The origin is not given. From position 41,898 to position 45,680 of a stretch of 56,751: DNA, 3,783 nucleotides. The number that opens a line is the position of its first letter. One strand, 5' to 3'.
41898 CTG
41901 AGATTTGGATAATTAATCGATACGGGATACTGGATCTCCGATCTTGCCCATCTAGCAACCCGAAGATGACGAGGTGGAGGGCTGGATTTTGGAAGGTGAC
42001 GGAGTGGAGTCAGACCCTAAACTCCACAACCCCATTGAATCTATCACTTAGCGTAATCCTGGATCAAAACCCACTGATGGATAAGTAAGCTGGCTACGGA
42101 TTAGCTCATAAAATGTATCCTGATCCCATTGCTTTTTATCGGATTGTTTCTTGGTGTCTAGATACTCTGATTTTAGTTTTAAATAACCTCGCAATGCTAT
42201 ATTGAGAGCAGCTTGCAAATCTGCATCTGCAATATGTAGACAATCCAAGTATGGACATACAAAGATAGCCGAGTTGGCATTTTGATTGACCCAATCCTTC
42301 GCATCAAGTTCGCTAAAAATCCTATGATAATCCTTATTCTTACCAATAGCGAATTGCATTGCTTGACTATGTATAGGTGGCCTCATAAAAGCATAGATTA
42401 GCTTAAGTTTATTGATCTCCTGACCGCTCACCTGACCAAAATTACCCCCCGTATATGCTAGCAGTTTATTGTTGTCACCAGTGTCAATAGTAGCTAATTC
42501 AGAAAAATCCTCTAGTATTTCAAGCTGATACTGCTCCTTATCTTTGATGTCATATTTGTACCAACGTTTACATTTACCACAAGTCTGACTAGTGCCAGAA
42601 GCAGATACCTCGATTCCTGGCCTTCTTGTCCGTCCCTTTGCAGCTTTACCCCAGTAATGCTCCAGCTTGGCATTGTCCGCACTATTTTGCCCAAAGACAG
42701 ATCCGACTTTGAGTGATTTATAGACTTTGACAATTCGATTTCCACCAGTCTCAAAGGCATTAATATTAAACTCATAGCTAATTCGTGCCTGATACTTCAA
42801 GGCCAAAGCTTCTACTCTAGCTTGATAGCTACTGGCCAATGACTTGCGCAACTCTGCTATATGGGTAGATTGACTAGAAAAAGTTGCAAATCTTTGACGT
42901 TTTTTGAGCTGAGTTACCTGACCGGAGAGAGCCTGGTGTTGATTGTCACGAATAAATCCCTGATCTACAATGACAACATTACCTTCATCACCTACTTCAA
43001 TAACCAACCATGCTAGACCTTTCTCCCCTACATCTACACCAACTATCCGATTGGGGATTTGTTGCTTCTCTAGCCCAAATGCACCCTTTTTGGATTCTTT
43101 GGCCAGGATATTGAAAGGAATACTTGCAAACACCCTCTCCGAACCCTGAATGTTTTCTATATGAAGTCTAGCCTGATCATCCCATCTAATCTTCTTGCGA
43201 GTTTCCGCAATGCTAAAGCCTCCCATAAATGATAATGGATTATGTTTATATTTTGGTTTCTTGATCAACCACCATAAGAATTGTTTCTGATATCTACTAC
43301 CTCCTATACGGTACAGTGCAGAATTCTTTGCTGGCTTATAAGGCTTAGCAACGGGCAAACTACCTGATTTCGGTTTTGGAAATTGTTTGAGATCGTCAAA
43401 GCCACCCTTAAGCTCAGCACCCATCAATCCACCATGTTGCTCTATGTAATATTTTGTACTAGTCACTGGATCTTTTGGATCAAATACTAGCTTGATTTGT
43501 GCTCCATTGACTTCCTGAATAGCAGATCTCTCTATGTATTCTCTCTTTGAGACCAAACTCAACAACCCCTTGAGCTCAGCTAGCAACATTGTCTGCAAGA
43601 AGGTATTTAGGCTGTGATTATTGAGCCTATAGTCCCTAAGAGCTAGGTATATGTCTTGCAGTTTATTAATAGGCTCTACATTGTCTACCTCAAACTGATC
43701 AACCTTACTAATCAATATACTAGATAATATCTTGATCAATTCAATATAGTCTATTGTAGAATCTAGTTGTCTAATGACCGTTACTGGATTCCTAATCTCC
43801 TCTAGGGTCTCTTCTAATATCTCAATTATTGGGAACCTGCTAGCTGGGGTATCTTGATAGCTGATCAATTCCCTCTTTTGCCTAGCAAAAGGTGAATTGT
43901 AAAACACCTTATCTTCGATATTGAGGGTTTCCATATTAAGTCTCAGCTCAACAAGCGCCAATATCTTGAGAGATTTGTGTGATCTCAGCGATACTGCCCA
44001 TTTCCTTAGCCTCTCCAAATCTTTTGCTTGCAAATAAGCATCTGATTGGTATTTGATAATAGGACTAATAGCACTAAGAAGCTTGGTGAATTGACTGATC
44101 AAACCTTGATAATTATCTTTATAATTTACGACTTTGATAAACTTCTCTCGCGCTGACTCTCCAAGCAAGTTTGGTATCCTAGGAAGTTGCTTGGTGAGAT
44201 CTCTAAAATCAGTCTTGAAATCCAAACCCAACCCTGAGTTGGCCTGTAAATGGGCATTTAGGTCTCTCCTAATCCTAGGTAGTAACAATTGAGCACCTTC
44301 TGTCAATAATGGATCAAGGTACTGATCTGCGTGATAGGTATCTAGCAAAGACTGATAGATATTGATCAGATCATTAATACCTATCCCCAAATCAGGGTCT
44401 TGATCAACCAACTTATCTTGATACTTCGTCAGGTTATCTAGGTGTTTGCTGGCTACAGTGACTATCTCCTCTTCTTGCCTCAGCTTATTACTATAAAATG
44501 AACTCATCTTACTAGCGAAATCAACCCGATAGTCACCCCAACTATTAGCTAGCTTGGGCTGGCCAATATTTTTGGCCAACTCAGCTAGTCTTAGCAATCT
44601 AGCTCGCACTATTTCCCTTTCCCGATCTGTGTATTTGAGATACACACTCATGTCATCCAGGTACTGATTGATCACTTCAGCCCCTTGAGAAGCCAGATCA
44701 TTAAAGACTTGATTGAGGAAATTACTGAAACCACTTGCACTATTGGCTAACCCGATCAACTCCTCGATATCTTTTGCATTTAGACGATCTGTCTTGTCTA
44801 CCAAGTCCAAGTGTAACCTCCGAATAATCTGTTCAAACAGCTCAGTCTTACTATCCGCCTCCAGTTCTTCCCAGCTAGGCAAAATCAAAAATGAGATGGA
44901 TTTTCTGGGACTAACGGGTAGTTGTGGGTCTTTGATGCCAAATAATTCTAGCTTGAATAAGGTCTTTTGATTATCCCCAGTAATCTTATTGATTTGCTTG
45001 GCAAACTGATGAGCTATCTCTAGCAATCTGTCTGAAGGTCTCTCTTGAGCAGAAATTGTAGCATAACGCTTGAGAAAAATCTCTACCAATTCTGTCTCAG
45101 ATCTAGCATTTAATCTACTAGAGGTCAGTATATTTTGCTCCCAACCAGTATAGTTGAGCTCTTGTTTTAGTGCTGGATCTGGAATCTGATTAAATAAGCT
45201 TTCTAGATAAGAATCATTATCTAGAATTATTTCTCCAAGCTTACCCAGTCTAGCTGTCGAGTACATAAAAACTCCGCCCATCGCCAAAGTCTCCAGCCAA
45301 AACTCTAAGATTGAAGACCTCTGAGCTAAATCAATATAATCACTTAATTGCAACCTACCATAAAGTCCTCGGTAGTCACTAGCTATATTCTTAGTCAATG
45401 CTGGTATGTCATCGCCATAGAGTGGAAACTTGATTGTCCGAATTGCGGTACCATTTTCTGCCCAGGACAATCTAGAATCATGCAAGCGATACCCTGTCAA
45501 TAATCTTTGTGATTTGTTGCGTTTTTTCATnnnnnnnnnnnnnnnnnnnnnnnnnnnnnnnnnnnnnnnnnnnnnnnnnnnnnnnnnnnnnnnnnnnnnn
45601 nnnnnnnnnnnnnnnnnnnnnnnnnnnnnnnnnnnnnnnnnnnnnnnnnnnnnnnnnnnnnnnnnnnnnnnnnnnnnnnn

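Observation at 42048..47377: Minimal class 2 CRISPR-Cas locus built around one 1160-aa RuvC-only protein (CasY/Cas12d-like)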

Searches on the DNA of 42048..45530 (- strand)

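Call 52: build_rna_model(alignment_id=A6, structure=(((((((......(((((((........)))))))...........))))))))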
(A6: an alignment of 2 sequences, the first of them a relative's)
Model R1 built from alignment A6 (2 sequences, 53 columns); structure: as given.
model positions 53; base pairs 14; branch points 0; effective number of sequences 2; information 0.946 bits per position. Calibrated on 0.2 Mb of random sequence (short: E-values are rough).
structure used (alignment columns):
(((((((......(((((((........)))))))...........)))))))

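Call 53: search_with_rna_model(model_id=R1, sources=[window, L001, L004, L005, L006, L007, L008, L009, L010, L011, L012, L013, L014, L015, L016, L017, L018, L019, L020, L021, L022, L023, L024, L025, L026, L027, L028, L029, L030, L031, L032, L033, L034, L035, L036, L037, L038, L039, L040, L041, L042, L043, L044, L045, L046, L047, L048, L049, L050, L051, L052, L053, L054, L055, L056, L057, L058, L059, L060, L061, L062, L063, L064, L065, L066, L067, L068, L069, L070, L071], max_evalue=10, make_alignment=true)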
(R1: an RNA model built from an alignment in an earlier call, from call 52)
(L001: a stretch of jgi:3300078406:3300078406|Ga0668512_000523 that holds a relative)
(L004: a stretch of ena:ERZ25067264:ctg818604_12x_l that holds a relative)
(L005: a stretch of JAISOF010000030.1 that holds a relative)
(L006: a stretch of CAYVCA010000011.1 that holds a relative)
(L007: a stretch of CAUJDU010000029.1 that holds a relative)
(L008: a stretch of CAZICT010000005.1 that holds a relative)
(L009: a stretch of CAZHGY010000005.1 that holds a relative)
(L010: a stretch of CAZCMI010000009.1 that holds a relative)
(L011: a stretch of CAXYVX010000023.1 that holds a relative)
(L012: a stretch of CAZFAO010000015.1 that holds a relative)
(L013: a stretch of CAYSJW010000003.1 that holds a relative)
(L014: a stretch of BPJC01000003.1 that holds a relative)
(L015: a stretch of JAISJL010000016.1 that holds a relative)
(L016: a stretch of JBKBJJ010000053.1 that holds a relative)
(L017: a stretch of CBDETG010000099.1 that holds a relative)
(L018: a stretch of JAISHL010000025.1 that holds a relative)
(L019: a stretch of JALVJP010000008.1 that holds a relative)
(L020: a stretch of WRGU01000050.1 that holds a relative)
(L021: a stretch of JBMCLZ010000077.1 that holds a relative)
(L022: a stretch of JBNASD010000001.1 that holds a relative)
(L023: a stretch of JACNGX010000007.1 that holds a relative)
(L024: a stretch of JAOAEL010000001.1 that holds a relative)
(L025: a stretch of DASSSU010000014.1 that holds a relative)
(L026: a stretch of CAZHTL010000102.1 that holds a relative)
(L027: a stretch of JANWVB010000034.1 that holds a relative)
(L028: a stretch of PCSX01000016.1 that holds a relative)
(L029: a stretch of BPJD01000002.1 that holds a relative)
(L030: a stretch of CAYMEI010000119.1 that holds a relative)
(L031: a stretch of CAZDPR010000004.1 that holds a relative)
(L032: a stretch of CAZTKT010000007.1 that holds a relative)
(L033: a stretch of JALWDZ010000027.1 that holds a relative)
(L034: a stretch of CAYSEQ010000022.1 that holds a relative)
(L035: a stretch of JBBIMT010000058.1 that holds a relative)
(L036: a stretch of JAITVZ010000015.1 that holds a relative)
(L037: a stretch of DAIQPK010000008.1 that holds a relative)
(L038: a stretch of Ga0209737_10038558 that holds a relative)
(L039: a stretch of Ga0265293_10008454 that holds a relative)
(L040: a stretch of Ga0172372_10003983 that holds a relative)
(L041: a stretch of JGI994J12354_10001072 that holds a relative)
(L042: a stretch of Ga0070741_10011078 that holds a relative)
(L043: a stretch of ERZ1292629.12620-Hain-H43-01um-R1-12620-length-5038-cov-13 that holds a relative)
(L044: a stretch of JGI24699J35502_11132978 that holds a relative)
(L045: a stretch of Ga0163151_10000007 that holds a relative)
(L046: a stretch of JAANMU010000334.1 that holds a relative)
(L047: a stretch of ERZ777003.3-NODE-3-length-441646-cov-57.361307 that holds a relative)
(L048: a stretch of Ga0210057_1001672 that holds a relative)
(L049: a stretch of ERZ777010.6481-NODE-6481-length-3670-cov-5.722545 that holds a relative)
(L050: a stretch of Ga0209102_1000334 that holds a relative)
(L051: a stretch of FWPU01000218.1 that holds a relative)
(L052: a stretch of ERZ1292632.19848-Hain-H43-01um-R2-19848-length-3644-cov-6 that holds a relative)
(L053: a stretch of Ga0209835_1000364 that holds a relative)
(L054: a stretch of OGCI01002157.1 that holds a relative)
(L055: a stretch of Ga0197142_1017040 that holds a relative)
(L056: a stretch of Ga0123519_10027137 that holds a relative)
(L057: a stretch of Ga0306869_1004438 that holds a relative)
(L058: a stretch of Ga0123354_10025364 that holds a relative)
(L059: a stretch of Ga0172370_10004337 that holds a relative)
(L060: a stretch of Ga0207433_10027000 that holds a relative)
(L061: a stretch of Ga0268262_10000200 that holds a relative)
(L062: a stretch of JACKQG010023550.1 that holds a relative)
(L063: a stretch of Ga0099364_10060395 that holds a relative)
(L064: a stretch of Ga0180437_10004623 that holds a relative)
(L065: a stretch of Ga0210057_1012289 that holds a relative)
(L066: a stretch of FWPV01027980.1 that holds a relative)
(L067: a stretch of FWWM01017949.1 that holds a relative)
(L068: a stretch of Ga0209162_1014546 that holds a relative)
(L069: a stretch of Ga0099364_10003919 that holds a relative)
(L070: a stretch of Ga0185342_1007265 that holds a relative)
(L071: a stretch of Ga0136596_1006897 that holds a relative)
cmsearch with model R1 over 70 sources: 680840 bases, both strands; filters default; matches with E-value up to 10: 44.
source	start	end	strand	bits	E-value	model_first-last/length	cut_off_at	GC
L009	1304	1356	+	81.5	1.5e-17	1-53/53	no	0.3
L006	4896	4948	+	81.3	1.7e-17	1-53/53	no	0.32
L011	445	497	+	41.8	3.8e-07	1-53/53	no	0.4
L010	4880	4923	+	40.8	7e-07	1-53/53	no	0.41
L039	1852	1895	+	40.8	7e-07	1-53/53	no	0.41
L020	4845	4897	+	40.1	1e-06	1-53/53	no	0.36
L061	4845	4897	+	40.1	1e-06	1-53/53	no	0.36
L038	782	833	+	39.3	1.6e-06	1-53/53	no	0.38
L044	768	821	+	37.9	4e-06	1-53/53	no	0.31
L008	399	450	+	35.9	1.3e-05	1-53/53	no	0.42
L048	24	75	+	34.9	2.4e-05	1-53/53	no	0.29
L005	4876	4930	+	33.5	5.6e-05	1-53/53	no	0.35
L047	4899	4950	+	33.3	6.3e-05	1-53/53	no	0.46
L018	442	495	+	33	7.5e-05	1-53/53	no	0.39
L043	464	515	+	32.8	8.4e-05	1-53/53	no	0.35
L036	4825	4872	+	31.1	0.00023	1-53/53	no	0.48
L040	647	698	+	30.1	0.00044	1-53/53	no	0.23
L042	4872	4922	+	28.8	0.00097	1-53/53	no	0.57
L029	4902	4952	+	27.6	0.0019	1-53/53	no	0.49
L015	4857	4924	+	23.8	0.019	1-53/53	no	0.35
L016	1342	1386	-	22.7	0.039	1-53/53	no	0.29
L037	4935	4983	+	22.5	0.043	1-53/53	no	0.45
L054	4935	4983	+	22.5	0.043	1-53/53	no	0.45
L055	831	875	-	19.5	0.26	1-53/53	no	0.27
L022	6284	6328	+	18.3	0.54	1-53/53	no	0.29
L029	5933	5970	-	18.1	0.62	1-53/53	no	0.29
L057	1364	1395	-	17.4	0.91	1-53/53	no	0.28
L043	862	881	+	16.8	1.3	1-53/53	no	0.15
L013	5985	6014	+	15.9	2.2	14-44/53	no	0.3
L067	6006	6059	+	15.5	2.9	1-53/53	no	0.17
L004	9720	9751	-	15.5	2.9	1-53/53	no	0.22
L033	5626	5679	-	15.3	3.3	1-53/53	no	0.24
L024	10436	10463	+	14.9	4.1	1-53/53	no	0.32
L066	747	767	+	14.5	5.2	1-53/53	no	0.19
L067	5106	5126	+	14.5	5.2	1-53/53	no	0.19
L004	5957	6001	-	14.4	5.7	1-53/53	no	0.2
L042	10127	10142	+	14.2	6.3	1-53/53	no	0.25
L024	5983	6006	+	14.1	6.7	1-53/53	no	0.38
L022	960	1027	+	14.1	6.7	1-53/53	no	0.29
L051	4895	4941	+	14.1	6.8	1-53/53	no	0.55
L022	11762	11778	+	13.9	7.5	1-53/53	no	0.41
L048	3339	3379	-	13.7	8.4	1-53/53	no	0.46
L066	1647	1700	+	13.6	9.1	1-53/53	no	0.17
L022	7435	7480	-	13.5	9.5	1-53/53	no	0.28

Alignment A7: 44 matches aligned to the model, 99 columns, each read 5' to 3' on its own strand. Consensus structure (alignment columns), stored with it:
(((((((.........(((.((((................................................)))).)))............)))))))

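Call 54: search_with_rna_model(model_id=R1, sources=[L005, L006, L008, L009, L010, L011, L015, L018, L020, L029, L036, L038, L040, L042, L043, L044, L047, L048], max_evalue=0.005, make_alignment=true, show_alignments=0)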
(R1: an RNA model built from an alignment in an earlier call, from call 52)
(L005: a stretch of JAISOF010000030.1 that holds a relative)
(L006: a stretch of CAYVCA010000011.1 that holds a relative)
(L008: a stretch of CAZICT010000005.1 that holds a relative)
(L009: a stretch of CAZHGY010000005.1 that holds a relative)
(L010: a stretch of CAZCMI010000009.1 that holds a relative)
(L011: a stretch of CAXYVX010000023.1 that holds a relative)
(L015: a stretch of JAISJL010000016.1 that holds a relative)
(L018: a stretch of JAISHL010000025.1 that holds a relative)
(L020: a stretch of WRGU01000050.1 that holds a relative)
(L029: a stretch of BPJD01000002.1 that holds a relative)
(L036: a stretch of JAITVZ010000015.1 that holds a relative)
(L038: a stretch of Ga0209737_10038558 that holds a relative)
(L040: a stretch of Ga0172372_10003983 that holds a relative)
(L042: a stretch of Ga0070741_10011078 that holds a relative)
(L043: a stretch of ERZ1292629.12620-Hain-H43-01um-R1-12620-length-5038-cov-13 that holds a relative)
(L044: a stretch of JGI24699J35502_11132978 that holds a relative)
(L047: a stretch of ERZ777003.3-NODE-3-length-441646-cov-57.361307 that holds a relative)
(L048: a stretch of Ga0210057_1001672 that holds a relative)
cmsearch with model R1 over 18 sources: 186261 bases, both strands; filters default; matches with E-value up to 0.005: 17.
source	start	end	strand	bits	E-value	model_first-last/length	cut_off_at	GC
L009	1304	1356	+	81.5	4e-18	1-53/53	no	0.3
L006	4896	4948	+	81.3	4.6e-18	1-53/53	no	0.32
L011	445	497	+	41.8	1e-07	1-53/53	no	0.4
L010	4880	4923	+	40.8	1.9e-07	1-53/53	no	0.41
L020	4845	4897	+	40.1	2.9e-07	1-53/53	no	0.36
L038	782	833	+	39.3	4.5e-07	1-53/53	no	0.38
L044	768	821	+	37.9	1.1e-06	1-53/53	no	0.31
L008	399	450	+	35.9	3.5e-06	1-53/53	no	0.42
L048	24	75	+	34.9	6.4e-06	1-53/53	no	0.29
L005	4876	4930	+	33.5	1.5e-05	1-53/53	no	0.35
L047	4899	4950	+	33.3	1.7e-05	1-53/53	no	0.46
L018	442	495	+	33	2.1e-05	1-53/53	no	0.39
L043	464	515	+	32.8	2.3e-05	1-53/53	no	0.35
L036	4825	4872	+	31.1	6.3e-05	1-53/53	no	0.48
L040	647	698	+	30.1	0.00012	1-53/53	no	0.23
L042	4872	4922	+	28.8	0.00027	1-53/53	no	0.57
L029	4902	4952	+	27.6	0.00052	1-53/53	no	0.49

Alignment A8: 17 matches aligned to the model, 69 columns, each read 5' to 3' on its own strand. Consensus structure (alignment columns), stored with it:
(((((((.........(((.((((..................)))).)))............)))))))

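Call 55: build_rna_model(alignment_id=A8)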
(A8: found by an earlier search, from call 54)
Model R2 built from alignment A8 (17 sequences, 69 columns); structure: stored with the alignment.
model positions 53; base pairs 14; branch points 0; effective number of sequences 17; information 1.047 bits per position. Calibrated on 0.2 Mb of random sequence (short: E-values are rough).
structure used (alignment columns):
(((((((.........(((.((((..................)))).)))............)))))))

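Call 56: search_with_rna_model(model_id=R2, sources=[window, L001, L004, L005, L006, L007, L008, L009, L010, L011, L012, L013, L014, L015, L016, L017, L018, L019, L020, L021, L022, L023, L024, L025, L026, L027, L028, L029, L030, L031, L032, L033, L034, L035, L036, L037, L038, L040, L041, L042, L043, L044, L045, L046, L047, L048, L049, L050, L051, L052, L053, L055, L056, L057, L058, L059, L060, L063, L064, L066, L067, L068, L069, L070, L071], max_evalue=1, make_alignment=true)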
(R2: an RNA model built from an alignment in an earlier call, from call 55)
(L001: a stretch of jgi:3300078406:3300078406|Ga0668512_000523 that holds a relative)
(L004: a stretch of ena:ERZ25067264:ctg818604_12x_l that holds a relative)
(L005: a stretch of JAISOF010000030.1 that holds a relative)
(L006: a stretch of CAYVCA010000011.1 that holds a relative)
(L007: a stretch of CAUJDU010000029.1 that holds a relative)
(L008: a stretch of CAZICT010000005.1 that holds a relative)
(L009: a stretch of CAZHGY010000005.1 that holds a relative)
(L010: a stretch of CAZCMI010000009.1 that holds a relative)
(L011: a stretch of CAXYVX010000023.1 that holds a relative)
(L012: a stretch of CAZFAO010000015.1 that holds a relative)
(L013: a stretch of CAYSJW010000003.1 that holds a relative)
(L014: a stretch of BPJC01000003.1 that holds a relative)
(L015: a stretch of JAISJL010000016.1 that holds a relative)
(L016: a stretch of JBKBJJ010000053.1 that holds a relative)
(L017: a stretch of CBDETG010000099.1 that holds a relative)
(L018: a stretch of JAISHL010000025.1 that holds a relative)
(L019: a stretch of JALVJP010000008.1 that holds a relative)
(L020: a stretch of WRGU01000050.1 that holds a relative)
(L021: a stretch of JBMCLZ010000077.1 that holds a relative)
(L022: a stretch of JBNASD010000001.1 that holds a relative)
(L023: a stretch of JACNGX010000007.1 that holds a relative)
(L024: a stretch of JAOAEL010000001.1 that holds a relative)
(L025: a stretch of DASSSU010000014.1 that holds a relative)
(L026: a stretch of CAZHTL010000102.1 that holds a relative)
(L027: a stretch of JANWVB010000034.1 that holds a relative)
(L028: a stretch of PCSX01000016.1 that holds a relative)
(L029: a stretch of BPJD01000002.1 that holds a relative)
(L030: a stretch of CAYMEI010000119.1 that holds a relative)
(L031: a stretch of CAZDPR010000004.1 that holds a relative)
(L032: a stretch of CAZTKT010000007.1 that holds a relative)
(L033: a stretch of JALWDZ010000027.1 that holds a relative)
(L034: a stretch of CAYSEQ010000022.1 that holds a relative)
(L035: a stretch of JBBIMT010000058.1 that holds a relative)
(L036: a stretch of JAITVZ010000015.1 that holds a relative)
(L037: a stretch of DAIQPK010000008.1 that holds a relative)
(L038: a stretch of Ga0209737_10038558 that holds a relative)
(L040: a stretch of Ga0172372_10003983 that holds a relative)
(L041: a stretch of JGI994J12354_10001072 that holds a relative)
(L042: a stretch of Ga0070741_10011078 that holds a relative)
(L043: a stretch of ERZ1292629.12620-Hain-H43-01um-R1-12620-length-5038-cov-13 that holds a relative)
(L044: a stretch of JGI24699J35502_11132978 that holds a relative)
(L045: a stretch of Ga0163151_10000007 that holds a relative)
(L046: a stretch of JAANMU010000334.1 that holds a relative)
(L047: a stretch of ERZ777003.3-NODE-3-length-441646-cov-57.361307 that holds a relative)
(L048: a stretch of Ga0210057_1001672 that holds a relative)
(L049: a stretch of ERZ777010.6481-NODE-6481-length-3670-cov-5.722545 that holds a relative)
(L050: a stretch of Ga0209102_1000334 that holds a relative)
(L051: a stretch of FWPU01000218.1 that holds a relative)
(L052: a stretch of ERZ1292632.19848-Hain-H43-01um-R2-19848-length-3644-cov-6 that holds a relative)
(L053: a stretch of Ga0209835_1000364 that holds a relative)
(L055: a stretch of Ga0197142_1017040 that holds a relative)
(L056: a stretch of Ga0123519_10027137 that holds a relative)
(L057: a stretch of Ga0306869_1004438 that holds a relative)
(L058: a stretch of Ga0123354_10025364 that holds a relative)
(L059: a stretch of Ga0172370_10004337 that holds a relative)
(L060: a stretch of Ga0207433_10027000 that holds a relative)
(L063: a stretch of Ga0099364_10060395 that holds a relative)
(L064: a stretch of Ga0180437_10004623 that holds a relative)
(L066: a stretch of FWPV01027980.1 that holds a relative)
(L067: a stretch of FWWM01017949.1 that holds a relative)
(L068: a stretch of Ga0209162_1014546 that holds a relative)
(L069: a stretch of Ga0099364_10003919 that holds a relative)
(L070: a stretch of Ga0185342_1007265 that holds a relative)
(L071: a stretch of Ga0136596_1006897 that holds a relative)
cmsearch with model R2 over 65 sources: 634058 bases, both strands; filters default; matches with E-value up to 1: 33.
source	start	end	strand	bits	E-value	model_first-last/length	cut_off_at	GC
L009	1304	1356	+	75.5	1.6e-16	1-53/53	no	0.3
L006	4896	4948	+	70.9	2.9e-15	1-53/53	no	0.32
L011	445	497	+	60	2.5e-12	1-53/53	no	0.4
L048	24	75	+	59.1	4.3e-12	1-53/53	no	0.29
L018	442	495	+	59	4.7e-12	1-53/53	no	0.39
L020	4845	4897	+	59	4.8e-12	1-53/53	no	0.36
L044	768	821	+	57.9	9e-12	1-53/53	no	0.31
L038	782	833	+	57.8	9.5e-12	1-53/53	no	0.38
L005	4876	4930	+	55.8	3.5e-11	1-53/53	no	0.35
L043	464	515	+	54.7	6.6e-11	1-53/53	no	0.35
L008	399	450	+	53.6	1.4e-10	1-53/53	no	0.42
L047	4899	4950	+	52.1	3.4e-10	1-53/53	no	0.46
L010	4880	4923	+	51.3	5.7e-10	1-53/53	no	0.41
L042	4872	4922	+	48.6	2.9e-09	1-53/53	no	0.57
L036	4825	4872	+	43.5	7e-08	1-53/53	no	0.48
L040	647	698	+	42.9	1e-07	1-53/53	no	0.23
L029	4902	4952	+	37.1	3.7e-06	1-53/53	no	0.49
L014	4903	4955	+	37.1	3.9e-06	1-53/53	no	0.38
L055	189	239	+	32.7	5.7e-05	1-53/53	no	0.41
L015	4857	4924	+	32.4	7.3e-05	1-53/53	no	0.35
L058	4438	4484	+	28.3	0.0009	1-53/53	no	0.49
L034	286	332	+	26.1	0.0035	1-53/53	no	0.57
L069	4608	4655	+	25.1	0.0065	1-53/53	no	0.44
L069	4824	4871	+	25.1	0.0065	1-53/53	no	0.44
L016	681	726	+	24.5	0.0093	1-53/53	no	0.54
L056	424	469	+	22.8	0.027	1-53/53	no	0.57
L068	986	1031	+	22.8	0.027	1-53/53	no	0.57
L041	4721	4787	+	21.5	0.061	1-53/53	no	0.49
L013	3739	3785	+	20.5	0.12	1-53/53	no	0.49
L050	251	297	+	20.5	0.12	1-53/53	no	0.49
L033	1724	1766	+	18.9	0.3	1-53/53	no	0.6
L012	4854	4904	+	17.7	0.67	1-53/53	no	0.35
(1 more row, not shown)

Alignment A9: 33 matches aligned to the model, 91 columns, each read 5' to 3' on its own strand. Consensus structure (alignment columns), stored with it:
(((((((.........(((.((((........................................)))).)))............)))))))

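Call 70: search_with_rna_model(model_id=R2, sources=[L005, L006, L008, L009, L010, L011, L014, L015, L016, L018, L020, L029, L034, L036, L038, L040, L042, L043, L044, L047, L048, L055, L056, L058, L069], max_evalue=0.01, make_alignment=true)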
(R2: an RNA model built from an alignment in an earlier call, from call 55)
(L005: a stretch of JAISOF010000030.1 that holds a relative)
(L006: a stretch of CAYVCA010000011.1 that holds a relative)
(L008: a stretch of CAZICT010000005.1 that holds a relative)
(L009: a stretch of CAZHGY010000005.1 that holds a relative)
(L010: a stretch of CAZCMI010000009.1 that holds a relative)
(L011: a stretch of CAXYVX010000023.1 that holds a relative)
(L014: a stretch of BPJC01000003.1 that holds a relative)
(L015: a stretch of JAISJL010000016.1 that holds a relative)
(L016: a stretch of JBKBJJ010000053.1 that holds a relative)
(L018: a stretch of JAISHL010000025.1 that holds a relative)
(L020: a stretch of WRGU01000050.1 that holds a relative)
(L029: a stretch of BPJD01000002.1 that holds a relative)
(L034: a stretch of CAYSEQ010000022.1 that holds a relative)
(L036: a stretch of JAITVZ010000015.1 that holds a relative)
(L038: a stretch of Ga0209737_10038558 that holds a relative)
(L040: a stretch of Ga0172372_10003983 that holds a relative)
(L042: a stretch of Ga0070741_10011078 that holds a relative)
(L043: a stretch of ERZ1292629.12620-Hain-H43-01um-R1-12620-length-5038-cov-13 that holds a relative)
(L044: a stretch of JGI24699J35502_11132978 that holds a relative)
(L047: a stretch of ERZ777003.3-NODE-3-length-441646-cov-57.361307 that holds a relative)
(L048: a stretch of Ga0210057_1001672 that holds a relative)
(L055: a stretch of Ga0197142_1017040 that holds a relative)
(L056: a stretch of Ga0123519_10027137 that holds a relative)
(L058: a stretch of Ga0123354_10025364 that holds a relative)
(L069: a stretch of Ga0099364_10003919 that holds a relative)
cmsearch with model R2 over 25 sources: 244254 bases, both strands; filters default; matches with E-value up to 0.01: 25.
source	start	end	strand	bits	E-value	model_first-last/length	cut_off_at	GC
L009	1304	1356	+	75.5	6.2e-17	1-53/53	no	0.3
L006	4896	4948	+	70.9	1.1e-15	1-53/53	no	0.32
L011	445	497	+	60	9.8e-13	1-53/53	no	0.4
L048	24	75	+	59.1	1.7e-12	1-53/53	no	0.29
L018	442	495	+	59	1.8e-12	1-53/53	no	0.39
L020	4845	4897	+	59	1.9e-12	1-53/53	no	0.36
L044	768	821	+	57.9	3.5e-12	1-53/53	no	0.31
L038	782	833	+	57.8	3.7e-12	1-53/53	no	0.38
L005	4876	4930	+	55.8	1.4e-11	1-53/53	no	0.35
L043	464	515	+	54.7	2.6e-11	1-53/53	no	0.35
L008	399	450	+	53.6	5.2e-11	1-53/53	no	0.42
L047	4899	4950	+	52.1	1.3e-10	1-53/53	no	0.46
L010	4880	4923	+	51.3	2.2e-10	1-53/53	no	0.41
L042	4872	4922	+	48.6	1.1e-09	1-53/53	no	0.57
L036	4825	4872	+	43.5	2.7e-08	1-53/53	no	0.48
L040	647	698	+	42.9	4e-08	1-53/53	no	0.23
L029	4902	4952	+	37.1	1.4e-06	1-53/53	no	0.49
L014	4903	4955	+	37.1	1.5e-06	1-53/53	no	0.38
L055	189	239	+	32.7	2.2e-05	1-53/53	no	0.41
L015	4857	4924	+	32.4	2.8e-05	1-53/53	no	0.35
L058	4438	4484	+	28.3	0.00035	1-53/53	no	0.49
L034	286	332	+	26.1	0.0014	1-53/53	no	0.57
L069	4608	4655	+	25.1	0.0025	1-53/53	no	0.44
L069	4824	4871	+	25.1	0.0025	1-53/53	no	0.44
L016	681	726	+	24.5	0.0036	1-53/53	no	0.54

Alignment A10: 25 matches aligned to the model, 90 columns, each read 5' to 3' on its own strand. Consensus structure (alignment columns), stored with it:
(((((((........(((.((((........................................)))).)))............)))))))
